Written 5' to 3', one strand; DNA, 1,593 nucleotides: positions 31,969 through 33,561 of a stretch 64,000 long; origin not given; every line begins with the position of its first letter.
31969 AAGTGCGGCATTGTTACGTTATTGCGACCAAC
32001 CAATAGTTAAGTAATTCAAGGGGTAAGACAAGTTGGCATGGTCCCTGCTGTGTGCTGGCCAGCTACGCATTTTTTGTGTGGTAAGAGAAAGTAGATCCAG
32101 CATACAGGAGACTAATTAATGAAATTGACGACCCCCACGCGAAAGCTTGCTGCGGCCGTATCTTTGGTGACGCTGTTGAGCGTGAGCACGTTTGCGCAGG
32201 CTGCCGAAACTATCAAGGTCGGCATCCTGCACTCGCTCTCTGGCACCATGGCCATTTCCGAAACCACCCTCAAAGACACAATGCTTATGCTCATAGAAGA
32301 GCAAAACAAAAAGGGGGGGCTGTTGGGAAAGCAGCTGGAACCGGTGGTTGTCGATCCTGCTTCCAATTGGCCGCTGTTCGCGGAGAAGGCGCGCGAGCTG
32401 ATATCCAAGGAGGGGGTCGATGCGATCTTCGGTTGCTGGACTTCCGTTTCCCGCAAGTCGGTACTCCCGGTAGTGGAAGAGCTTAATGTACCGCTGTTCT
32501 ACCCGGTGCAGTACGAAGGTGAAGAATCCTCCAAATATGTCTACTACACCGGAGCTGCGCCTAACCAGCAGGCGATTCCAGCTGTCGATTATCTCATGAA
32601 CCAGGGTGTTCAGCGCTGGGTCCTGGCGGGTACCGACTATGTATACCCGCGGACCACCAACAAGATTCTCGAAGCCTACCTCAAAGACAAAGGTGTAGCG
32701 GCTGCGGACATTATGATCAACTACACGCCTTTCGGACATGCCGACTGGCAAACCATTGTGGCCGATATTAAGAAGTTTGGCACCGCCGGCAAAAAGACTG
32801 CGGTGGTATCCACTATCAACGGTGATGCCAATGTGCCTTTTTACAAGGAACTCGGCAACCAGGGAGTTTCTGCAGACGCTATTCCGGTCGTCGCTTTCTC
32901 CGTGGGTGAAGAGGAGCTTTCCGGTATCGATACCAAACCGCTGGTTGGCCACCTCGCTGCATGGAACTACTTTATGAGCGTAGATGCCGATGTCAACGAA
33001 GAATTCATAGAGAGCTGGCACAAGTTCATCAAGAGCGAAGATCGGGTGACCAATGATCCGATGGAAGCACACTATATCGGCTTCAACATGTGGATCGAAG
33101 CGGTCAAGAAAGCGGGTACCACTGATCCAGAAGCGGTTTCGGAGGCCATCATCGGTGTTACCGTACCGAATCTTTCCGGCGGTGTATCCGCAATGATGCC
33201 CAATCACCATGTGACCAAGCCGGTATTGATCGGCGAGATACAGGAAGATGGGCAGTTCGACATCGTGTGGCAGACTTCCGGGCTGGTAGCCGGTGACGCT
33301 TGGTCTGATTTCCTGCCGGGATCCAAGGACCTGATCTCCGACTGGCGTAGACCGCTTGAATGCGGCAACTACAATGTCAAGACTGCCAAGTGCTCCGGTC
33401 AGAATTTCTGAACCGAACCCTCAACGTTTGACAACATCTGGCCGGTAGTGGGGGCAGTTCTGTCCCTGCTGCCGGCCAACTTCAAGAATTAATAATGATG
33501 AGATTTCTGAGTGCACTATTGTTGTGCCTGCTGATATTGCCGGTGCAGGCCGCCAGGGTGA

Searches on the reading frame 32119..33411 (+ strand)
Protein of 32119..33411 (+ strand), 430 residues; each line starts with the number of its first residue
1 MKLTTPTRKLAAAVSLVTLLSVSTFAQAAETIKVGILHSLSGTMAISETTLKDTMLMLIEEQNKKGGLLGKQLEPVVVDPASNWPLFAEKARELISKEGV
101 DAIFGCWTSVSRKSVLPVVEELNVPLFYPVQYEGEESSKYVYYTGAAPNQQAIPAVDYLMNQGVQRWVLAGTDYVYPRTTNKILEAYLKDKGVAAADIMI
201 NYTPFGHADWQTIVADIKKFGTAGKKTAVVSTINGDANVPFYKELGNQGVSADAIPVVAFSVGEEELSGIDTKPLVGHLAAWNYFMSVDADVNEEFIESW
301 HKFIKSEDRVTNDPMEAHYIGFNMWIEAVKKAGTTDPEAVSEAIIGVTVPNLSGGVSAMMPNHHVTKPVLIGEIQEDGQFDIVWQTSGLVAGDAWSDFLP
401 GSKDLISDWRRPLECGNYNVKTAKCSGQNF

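Call 30: search_protein_families(library=pfam, proteins=[window:32119-33411:+], max_evalue=0.001)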
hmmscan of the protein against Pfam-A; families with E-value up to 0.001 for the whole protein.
window:32119-33411:+ (430 aa): 3 families
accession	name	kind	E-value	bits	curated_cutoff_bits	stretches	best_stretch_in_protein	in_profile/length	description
PF13433.12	Peripla_BP_5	-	1e-160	535.2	27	1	32-399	1-361/363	Periplasmic binding protein domain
PF13458.12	Peripla_BP_6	-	5.2e-70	237.2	31.7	1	31-379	1-343/343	Periplasmic binding protein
PF01094.35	ANF_receptor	-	4.4e-05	23.1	25.4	1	54-152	5-107/353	Receptor family ligand binding region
